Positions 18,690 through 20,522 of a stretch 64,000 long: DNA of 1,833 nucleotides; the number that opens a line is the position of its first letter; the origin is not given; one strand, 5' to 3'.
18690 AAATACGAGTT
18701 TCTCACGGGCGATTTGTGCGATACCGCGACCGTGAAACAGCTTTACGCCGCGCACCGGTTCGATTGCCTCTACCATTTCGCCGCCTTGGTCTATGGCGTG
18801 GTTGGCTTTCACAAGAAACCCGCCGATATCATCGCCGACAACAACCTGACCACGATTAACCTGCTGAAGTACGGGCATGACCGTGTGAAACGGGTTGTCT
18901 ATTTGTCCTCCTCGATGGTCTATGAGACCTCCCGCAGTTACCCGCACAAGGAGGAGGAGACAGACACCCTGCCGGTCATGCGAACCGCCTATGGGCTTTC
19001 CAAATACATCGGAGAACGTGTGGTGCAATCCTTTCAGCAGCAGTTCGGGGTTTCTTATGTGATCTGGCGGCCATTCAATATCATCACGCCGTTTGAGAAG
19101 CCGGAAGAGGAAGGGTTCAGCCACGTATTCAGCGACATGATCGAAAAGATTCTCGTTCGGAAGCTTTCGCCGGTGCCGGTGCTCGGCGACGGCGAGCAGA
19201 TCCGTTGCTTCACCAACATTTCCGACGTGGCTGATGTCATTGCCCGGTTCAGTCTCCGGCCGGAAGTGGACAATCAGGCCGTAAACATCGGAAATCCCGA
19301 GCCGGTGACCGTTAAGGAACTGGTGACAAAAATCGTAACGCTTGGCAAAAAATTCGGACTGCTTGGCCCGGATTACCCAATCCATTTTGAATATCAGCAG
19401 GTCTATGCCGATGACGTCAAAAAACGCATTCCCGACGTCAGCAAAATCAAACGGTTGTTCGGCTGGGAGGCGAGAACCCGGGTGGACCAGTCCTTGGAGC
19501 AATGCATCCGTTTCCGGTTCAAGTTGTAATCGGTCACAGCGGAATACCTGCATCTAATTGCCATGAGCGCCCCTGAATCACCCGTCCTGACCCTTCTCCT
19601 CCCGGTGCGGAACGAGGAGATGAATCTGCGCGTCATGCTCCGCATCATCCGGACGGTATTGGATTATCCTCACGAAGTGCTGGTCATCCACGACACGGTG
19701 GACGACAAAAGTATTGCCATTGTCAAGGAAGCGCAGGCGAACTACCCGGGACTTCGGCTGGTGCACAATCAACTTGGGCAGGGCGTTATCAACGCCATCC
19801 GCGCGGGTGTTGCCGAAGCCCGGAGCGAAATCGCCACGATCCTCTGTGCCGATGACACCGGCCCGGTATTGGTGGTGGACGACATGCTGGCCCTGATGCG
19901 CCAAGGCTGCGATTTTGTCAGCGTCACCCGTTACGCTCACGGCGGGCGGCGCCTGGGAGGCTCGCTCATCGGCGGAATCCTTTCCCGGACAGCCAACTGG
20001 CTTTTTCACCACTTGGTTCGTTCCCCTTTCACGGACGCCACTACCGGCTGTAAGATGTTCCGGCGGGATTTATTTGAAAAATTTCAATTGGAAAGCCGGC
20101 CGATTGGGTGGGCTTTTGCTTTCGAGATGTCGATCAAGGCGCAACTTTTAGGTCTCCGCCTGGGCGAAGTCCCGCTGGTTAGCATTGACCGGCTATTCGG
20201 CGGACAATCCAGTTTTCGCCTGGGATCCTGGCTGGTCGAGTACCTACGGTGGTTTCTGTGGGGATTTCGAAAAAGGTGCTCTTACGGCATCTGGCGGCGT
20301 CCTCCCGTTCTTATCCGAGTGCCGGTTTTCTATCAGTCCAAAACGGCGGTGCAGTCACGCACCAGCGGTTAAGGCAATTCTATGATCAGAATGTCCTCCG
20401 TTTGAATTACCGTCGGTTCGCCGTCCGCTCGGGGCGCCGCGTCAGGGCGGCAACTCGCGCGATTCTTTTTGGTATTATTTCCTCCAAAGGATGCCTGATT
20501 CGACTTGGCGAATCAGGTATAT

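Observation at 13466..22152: Amino-sugar locus coupling a private KASIII-ACP-ketoreductase module to an Arn/Wbp-like nucleotide-sugar pathway and a GT-C transferase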

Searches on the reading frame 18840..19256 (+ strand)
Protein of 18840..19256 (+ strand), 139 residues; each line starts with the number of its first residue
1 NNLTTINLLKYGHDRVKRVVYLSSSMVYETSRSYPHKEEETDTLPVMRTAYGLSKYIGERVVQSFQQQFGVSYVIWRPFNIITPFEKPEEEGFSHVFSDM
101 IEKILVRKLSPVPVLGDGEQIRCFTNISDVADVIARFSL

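Call 84: search_solved_structures(query=window:18840-19256:+, max_evalue=0.00001, show_alignments=5)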
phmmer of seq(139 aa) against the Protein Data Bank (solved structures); distinct sequences matched with E-value up to 0.00001: 32.
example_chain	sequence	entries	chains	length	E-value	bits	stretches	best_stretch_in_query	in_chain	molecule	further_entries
6dnt_A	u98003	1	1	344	1.1e-10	45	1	13-132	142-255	NAD-dependent epimerase/dehydratase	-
7ll6_A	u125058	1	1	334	4e-09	39.9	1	6-134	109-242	GDP-L-fucose synthase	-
8du0_A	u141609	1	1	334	4e-09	39.9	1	6-134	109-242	GDP-L-fucose synthase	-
6zl6_A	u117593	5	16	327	6e-09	39.3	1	11-130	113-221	Epimerase domain-containing protein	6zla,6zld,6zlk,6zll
6bwl_A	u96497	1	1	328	1.6e-08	38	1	3-135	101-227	Pal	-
9v5h_G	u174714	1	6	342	1.7e-08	37.9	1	7-136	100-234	Bifunctional polymyxin resistance protein ArnA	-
2bll_A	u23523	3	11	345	1.7e-08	37.8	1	7-136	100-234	PROTEIN YFBG | UDP-4-amino-4-deoxy-L-arabinose formyltransferase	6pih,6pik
8vr2_A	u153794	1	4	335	1.9e-08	37.7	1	3-135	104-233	NAD-dependent epimerase/dehydratase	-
1z7b_A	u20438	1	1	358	1.9e-08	37.7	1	7-136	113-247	protein ArnA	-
1z75_A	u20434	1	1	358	1.9e-08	37.7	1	7-136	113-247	protein ArnA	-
1z74_A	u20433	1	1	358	1.9e-08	37.7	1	7-136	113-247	protein ArnA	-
1u9j_A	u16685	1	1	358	1.9e-08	37.7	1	7-136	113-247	Hypothetical protein yfbG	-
6wjb_A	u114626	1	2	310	2.2e-08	37.5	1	15-135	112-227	NAD-dependent epimerase/dehydratase family protein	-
6zlj_A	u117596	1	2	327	2.2e-08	37.5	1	11-130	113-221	Epimerase domain-containing protein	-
8gjh_A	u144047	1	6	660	3e-08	37.1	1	7-136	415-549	Bifunctional polymyxin resistance protein ArnA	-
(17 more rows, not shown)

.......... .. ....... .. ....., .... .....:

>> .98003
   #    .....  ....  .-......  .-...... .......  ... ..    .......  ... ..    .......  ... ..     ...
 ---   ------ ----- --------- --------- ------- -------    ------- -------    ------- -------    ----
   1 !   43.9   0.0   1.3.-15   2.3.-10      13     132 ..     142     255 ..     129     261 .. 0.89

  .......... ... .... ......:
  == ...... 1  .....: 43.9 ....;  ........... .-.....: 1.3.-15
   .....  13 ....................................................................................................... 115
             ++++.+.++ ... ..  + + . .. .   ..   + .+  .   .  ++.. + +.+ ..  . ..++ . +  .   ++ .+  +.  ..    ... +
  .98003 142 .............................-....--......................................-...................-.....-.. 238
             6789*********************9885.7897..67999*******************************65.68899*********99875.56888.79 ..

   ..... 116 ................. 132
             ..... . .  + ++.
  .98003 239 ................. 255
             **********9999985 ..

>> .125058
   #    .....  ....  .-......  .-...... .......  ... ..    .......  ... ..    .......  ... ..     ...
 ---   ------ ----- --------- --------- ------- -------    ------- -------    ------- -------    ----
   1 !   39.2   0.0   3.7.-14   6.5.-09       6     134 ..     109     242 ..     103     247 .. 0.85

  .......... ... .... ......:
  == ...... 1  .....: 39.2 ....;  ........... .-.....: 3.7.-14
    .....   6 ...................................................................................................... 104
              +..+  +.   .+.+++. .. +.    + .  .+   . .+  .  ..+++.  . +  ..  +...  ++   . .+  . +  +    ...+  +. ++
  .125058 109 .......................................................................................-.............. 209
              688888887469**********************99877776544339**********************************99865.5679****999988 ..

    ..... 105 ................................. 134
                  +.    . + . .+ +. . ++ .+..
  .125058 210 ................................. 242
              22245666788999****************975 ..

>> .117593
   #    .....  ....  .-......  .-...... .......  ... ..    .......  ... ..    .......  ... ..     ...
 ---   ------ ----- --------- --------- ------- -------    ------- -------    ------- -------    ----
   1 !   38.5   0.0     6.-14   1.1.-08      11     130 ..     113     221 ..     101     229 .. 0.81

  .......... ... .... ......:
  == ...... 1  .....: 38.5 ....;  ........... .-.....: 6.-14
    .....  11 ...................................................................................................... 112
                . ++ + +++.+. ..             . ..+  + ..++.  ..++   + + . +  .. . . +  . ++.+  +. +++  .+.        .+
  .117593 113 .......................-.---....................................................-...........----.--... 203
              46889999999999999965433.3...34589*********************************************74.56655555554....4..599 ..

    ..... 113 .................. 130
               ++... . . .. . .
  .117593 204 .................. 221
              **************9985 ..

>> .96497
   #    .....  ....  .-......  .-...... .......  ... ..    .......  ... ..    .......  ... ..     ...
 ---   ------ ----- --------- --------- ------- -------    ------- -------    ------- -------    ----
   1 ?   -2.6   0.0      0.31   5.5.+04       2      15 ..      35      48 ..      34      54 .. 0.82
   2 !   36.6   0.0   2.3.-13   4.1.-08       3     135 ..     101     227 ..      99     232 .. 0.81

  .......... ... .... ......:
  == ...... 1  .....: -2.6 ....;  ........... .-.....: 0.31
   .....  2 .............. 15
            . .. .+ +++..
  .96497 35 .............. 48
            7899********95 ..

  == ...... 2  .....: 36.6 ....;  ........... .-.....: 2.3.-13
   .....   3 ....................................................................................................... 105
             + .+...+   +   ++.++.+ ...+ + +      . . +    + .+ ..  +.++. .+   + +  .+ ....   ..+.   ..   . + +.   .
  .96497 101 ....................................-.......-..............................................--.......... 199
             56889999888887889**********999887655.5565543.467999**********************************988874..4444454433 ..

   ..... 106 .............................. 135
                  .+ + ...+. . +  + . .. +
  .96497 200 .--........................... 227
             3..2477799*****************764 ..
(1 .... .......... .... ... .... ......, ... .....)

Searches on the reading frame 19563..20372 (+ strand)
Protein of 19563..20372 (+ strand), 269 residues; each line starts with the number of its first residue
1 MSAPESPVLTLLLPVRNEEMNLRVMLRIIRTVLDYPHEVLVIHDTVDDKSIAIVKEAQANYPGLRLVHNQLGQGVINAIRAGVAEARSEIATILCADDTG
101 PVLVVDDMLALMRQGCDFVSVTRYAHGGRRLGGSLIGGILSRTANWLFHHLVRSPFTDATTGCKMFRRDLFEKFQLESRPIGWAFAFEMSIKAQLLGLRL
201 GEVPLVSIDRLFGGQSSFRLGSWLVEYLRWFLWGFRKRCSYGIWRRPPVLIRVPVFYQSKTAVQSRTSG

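Call 3: search_protein_families(library=pfam, proteins=[window:19563-20372:+])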
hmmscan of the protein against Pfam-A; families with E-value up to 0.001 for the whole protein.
window:19563-20372:+ (269 aa): 1 family
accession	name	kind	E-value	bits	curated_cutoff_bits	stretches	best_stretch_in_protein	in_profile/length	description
PF00535.33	Glycos_transf_2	-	7.5e-17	62.2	23.3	1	12-173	3-166/168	Glycosyl transferase family 2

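Call 4: search_protein_families(library=ncbifam, proteins=[window:19563-20372:+])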
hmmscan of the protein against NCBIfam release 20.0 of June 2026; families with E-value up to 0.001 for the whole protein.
window:19563-20372:+ (269 aa): 10 families
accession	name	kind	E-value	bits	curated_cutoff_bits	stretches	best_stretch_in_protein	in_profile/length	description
NF041391.1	DPhHxTase_Halo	equivalog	2.7e-10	39.6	375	1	17-177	5-156/213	dolichyl-phosphate hexose transferase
TIGR03937.1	PgaC_IcaA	equivalog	9.5e-10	38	422.3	1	4-97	42-135/407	poly-beta-1,6-N-acetyl-D-glucosamine synthase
TIGR04182.1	glyco_TIGR04182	equivalog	2.2e-08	33.8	325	1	10-211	3-194/293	S-layer glycoprotein N-glycosyltransferase AglJ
NF058614.1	PPMAGASynPpgS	equivalog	4.4e-08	32.8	370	1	11-191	4-182/226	polyprenyl-phospho-N-acetylgalactosaminyl synthase PpgS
NF007482.0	PRK10073.1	equivalog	1.5e-07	30.7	423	1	5-99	4-97/334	glycosyltransferase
NF047588.1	GlcsyltransPgfSStrep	equivalog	2.1e-07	30.5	500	1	9-169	3-162/308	glycosyltransferase PgfS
TIGR04283.1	glyco_like_mftF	equivalog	1.2e-05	25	182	1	10-112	2-97/221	TIGR04283 family arsenosugar biosynthesis glycosyltransferase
NF007986.1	PRK10714.1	equivalog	2.1e-05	23.7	529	1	10-172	9-170/316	undecaprenyl-phosphate 4-deoxy-4-formamido-L-arabinose transferase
TIGR03965.1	mycofact_glyco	equivalog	0.00023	20.1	280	1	3-93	70-160/467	mycofactocin biosynthesis glycosyltransferase MftF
TIGR03111.1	glyc2_xrt_Gpos1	hypoth_equivalog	0.00081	18.3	363.95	0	5-87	47-131/439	TIGR03111 family XrtG-associated glycosyltransferase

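Call 29: search_solved_structures(query=window:19563-20372:+, max_evalue=0.01)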
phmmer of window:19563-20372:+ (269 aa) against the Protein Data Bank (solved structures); distinct sequences matched with E-value up to 0.01: 8.
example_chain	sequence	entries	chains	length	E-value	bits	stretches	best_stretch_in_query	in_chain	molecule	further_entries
5mlz_A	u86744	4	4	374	1.4e-11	47.5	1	8-230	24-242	Dolichol monophosphate mannose synthase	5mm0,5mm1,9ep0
5ekp_C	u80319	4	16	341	8.1e-05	25.3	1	9-128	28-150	Uncharacterized glycosyltransferase sll0501 | Glycosyltransferase sll0501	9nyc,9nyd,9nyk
9nye_A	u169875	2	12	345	8.4e-05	25.3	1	9-128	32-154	Glycosyltransferase sll0501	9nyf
5eke_A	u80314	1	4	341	8.5e-05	25.3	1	9-128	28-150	Uncharacterized glycosyltransferase sll0501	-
9jma_A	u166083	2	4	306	0.00061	22.4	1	9-123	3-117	GalNAc(5)-diNAcBac-PP-undecaprenol beta-1,3-glucosyltransferase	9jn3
9hwj_A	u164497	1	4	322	0.00081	22.1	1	9-144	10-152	Undecaprenyl-phosphate 4-deoxy-4-formamido-L-arabinose transferase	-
9bhc_C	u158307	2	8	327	0.0031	20.1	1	9-214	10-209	Undecaprenyl-phosphate 4-deoxy-4-formamido-L-arabinose transferase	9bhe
8vxh_A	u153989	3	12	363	0.0041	19.7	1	9-214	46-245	Undecaprenyl-phosphate 4-deoxy-4-formamido-L-arabinose transferase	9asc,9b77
